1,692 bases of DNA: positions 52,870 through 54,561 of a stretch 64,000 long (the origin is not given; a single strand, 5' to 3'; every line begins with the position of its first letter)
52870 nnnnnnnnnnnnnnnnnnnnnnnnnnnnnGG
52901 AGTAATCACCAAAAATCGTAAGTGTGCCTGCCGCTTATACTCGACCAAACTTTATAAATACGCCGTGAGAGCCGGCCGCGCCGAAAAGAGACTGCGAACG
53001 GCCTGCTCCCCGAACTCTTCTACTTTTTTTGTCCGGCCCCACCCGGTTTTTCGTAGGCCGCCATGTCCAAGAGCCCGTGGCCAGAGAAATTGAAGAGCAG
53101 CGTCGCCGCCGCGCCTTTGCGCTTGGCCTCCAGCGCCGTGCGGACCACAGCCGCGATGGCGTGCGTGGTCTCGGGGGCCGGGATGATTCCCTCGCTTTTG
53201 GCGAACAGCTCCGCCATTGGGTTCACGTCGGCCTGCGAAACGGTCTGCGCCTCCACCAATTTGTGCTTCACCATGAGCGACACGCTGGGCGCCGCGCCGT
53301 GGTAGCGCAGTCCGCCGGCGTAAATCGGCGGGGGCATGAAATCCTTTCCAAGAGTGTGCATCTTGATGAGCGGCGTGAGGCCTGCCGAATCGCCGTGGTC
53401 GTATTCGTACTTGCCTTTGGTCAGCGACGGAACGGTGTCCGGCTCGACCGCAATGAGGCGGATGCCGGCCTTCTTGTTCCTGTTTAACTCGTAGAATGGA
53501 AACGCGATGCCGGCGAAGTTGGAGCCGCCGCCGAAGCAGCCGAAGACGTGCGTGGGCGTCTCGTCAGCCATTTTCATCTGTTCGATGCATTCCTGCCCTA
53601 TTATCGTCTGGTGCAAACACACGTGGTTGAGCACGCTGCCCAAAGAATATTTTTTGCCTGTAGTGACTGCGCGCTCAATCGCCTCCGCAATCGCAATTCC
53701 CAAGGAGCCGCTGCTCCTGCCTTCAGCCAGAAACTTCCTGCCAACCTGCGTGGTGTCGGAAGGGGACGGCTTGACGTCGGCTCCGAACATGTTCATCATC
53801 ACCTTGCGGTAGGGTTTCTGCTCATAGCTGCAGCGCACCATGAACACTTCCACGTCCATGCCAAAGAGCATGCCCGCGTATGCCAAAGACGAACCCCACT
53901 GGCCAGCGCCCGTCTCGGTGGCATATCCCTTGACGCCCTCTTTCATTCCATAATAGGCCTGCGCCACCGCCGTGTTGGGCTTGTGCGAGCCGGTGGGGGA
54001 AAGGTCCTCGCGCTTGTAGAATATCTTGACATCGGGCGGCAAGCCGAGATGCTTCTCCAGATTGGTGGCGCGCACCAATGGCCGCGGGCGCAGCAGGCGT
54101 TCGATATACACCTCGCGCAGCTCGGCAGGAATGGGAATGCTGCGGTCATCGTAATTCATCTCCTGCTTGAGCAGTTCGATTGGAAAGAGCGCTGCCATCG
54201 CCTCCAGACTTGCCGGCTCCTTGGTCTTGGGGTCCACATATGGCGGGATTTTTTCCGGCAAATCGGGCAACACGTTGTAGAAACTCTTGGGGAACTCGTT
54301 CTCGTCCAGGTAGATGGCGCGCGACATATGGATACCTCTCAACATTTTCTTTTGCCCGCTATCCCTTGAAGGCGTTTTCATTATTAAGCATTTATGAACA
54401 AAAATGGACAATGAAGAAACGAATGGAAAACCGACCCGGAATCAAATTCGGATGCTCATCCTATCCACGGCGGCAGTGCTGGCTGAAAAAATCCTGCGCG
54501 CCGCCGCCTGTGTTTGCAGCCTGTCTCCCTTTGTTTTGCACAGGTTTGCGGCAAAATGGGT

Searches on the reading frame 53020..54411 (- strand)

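Call 57: search_protein_families(library=pfam, proteins=[window:53020-54411:-])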
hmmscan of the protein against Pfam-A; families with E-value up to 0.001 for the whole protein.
window:53020-54411:- (463 aa): 1 family
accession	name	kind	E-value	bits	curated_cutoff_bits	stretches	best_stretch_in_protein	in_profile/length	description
PF00291.31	PALP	-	1e-38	133.8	35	1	105-443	3-294/295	Pyridoxal-phosphate dependent enzyme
